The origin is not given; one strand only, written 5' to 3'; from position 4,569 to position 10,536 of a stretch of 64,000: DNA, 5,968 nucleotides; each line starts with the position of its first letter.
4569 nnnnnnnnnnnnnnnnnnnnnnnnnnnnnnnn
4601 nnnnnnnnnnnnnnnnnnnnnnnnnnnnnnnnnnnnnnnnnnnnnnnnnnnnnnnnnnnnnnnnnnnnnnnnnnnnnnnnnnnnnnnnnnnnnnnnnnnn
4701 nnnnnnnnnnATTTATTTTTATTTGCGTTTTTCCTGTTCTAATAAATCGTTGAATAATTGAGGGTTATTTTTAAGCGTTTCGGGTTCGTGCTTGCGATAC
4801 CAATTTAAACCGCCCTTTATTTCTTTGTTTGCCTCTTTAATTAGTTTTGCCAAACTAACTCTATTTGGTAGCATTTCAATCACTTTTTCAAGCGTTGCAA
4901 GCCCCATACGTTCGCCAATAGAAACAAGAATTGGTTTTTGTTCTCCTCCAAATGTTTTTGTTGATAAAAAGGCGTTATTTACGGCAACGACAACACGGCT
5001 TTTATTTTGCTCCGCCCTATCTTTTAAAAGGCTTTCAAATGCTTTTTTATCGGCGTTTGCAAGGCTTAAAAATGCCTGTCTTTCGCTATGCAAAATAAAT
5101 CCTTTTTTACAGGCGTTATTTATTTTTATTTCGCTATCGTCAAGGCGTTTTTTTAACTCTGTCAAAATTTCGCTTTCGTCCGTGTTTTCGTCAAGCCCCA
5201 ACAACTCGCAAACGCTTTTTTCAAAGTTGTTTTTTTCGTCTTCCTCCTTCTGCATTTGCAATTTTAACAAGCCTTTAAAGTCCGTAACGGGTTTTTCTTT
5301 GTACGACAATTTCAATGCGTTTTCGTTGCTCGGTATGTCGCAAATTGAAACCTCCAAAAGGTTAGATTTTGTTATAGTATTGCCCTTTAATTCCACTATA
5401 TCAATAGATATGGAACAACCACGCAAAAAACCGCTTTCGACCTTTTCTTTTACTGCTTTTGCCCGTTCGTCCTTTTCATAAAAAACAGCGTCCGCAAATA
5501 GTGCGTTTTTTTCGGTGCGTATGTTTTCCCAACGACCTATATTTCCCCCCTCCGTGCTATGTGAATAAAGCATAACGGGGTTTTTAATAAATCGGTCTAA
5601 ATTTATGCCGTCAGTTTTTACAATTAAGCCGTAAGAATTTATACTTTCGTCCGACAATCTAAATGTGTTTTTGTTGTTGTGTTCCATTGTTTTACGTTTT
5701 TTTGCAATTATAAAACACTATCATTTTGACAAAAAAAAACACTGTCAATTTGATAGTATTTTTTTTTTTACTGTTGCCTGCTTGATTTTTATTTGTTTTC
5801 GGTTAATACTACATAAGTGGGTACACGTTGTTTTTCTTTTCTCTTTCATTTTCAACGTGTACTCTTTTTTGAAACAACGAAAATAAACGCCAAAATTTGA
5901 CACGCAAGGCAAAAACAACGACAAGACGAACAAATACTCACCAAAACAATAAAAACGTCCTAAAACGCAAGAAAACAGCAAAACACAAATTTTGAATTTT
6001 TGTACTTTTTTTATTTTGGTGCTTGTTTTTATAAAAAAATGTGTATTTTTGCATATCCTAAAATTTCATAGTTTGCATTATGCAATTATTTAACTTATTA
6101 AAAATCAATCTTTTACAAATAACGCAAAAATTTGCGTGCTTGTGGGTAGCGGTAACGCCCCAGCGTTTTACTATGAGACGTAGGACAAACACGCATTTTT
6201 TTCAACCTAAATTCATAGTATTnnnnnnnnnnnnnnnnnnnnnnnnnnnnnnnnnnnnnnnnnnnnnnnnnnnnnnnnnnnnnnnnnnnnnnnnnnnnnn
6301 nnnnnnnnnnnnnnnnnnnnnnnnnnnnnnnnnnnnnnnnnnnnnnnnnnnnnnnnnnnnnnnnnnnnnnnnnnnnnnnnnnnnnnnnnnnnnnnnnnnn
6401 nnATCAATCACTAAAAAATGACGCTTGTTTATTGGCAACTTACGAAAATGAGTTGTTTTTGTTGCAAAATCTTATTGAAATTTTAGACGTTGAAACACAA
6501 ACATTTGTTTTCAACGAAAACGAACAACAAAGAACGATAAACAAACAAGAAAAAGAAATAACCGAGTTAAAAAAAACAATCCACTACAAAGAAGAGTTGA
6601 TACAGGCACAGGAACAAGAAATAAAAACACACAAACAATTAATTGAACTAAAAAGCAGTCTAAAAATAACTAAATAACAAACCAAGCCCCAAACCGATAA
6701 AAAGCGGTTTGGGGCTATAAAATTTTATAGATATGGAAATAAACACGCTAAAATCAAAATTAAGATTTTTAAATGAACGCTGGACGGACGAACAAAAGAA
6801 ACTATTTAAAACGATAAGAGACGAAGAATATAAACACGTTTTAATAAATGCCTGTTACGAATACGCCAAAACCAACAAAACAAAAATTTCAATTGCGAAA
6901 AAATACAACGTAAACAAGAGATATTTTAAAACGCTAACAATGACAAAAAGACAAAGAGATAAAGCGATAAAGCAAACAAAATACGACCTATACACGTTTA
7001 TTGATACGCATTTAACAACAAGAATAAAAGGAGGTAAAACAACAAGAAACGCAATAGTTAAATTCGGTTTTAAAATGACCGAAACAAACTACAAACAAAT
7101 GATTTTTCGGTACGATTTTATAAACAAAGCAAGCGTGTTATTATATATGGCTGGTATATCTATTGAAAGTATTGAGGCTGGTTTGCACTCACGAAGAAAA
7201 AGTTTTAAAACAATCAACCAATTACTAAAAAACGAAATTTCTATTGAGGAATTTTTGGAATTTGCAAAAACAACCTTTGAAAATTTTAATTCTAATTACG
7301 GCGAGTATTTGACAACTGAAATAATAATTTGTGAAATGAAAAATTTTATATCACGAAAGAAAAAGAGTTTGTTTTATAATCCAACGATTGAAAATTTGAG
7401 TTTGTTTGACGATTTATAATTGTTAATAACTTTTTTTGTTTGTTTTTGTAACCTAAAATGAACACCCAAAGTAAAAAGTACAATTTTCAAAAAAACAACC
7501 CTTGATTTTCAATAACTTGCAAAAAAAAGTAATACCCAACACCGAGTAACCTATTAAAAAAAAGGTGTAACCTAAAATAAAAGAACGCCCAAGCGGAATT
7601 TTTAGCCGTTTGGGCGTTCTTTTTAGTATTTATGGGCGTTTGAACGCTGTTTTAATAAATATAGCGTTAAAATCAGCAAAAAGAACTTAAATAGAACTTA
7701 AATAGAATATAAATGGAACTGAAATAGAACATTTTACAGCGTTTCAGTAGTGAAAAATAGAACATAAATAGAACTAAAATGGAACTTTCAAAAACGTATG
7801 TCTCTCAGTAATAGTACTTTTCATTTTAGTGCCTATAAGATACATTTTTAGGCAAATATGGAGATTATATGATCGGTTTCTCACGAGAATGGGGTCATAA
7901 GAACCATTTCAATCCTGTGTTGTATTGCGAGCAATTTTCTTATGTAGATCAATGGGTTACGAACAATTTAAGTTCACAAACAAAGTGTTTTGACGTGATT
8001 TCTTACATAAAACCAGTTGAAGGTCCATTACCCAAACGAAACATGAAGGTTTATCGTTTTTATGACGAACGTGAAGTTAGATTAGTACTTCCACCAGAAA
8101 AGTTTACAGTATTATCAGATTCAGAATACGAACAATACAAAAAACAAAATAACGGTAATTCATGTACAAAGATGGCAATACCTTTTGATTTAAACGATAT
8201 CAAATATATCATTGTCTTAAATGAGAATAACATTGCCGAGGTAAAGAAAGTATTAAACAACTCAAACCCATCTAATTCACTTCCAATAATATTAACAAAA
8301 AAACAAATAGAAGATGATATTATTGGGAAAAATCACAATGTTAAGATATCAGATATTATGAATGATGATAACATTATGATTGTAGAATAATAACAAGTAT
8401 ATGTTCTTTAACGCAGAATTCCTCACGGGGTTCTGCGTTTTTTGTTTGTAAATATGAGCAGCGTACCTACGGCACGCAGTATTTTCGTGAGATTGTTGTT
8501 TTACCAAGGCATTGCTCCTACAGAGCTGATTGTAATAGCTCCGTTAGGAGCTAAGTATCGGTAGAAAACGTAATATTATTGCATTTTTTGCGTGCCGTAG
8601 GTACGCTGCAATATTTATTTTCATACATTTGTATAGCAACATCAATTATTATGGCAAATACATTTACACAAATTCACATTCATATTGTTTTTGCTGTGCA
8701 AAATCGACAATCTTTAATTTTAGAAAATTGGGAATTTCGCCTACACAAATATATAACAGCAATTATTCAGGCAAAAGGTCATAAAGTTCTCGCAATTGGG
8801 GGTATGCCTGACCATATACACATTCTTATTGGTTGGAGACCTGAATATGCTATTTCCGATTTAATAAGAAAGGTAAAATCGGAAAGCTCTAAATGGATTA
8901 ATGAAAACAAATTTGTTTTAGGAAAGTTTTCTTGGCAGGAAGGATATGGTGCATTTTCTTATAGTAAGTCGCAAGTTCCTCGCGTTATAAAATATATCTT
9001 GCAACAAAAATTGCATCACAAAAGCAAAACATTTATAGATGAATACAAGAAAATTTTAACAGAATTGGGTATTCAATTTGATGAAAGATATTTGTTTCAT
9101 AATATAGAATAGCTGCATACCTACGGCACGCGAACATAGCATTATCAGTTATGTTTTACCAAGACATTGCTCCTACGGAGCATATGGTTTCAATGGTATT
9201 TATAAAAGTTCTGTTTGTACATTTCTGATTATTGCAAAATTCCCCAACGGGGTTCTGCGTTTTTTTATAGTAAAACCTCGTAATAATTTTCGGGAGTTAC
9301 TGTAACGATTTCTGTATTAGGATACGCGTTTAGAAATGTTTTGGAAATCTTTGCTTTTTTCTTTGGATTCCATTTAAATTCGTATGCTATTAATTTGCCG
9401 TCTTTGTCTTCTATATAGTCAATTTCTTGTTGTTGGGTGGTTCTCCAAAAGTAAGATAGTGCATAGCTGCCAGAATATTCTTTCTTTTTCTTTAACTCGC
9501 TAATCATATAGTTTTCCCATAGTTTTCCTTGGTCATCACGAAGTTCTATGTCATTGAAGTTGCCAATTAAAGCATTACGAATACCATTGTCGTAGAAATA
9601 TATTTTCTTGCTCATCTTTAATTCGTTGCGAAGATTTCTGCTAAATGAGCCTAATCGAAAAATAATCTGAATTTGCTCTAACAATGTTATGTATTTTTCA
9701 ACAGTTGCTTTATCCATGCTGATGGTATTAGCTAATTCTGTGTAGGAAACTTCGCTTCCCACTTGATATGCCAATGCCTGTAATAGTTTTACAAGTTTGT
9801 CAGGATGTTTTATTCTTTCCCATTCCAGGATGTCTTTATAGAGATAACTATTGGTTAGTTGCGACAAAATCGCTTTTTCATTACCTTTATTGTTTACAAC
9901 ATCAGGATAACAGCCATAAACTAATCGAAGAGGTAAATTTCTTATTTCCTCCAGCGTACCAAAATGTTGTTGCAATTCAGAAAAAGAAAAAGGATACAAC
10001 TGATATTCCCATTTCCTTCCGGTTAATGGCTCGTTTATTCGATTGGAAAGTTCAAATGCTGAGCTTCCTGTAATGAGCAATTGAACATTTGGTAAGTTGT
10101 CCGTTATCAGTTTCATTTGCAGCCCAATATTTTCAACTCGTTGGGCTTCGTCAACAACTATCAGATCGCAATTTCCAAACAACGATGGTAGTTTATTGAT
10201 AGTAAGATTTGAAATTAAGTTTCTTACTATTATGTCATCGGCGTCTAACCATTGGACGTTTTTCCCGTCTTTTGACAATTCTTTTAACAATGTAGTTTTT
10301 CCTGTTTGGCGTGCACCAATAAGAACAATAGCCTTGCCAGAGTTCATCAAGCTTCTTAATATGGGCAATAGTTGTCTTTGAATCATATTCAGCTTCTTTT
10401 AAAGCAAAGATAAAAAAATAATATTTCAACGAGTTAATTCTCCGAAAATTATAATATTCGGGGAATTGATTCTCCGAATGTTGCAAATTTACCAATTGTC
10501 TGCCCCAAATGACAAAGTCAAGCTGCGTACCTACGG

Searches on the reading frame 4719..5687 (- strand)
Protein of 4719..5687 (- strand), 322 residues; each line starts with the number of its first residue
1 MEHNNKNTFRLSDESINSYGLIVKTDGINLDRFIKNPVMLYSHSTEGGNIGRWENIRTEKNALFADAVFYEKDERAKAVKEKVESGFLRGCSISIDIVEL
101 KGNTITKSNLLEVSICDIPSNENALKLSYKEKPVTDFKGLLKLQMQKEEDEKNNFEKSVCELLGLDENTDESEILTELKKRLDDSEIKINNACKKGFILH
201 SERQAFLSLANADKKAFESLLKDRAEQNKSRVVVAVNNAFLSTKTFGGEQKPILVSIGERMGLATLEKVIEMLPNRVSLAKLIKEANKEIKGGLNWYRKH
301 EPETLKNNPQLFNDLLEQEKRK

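Call 71: search_protein_families(library=pfam, proteins=[window:4719-5687:-], max_evalue=0.0001)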
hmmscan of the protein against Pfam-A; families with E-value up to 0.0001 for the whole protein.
window:4719-5687:- (322 aa): 1 family
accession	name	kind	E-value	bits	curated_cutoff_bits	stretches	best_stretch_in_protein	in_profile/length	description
PF04586.22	Peptidase_S78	-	2.9e-05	24.7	21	1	37-124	52-150/165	Caudovirus prohead serine protease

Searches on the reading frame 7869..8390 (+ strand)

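Call 71: search_protein_families(library=pfam, proteins=[window:7869-8390:+], max_evalue=0.0001)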
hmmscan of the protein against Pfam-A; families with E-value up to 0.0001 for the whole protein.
window:7869-8390:+ (173 aa): 1 family
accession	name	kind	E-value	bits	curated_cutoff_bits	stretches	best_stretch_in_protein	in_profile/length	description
PF10899.13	AbiGi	-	4.7e-09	37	22.4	1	2-116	53-184/185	Putative abortive phage resistance protein AbiGi, antitoxin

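Call 82: search_protein_families(library=padloc, proteins=[window:7869-8390:+], max_evalue=0.001)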
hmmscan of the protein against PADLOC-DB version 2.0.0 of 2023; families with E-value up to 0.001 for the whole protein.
window:7869-8390:+ (173 aa): 1 family
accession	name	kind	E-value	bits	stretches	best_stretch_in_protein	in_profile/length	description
PDLC02331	AbiGi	-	6.6e-14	49.9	1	2-143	86-247/260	AbiGi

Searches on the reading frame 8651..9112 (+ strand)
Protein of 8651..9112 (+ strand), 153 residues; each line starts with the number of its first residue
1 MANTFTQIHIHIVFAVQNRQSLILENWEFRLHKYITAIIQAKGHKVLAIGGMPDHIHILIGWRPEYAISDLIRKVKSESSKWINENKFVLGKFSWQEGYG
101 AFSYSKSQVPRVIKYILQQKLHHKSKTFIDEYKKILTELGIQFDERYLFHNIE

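Call 71: search_protein_families(library=pfam, proteins=[window:8651-9112:+], max_evalue=0.0001)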
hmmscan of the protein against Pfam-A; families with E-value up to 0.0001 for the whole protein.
window:8651-9112:+ (153 aa): 1 family
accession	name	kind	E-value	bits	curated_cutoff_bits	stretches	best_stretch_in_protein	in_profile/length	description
PF01797.21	Y1_Tnp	-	6.8e-28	97.7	23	1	5-119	2-121/121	Transposase IS200 like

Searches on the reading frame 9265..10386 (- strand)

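Call 71: search_protein_families(library=pfam, proteins=[window:9265-10386:-], max_evalue=0.0001)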
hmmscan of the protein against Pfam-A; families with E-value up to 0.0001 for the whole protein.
window:9265-10386:- (373 aa): 2 families
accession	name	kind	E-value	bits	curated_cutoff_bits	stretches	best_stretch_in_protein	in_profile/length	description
PF13635.12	DUF4143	-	8.4e-43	146.3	28.1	1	184-340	2-160/160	Domain of unknown function (DUF4143)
PF13173.12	AAA_14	-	1.2e-26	93.7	27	1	17-138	2-128/129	AAA domain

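Call 82: search_protein_families(library=padloc, proteins=[window:9265-10386:-], max_evalue=0.001)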
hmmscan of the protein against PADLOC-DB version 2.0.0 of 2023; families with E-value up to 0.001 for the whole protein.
window:9265-10386:- (373 aa): 7 families
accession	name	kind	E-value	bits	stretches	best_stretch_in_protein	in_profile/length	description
PDLC04789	PDC-S01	-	3.3e-161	534.5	1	1-372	1-373/375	-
PDLC04790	PDC-S01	-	5.4e-62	207.9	1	1-343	11-371/422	-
PDLC04787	PDC-S01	-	1.8e-50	170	1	1-343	10-361/412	-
PDLC04791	PDC-S01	-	2.8e-36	123.1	1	1-367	1-379/395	-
PDLC04786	PDC-S01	-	6.1e-22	76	2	171-368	213-415/439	-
PDLC04788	PDC-S01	-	1.2e-19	68.5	1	1-363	1-406/448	-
PDLC04792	PDC-S01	-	1.6e-10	38.1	1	1-147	1-160/452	-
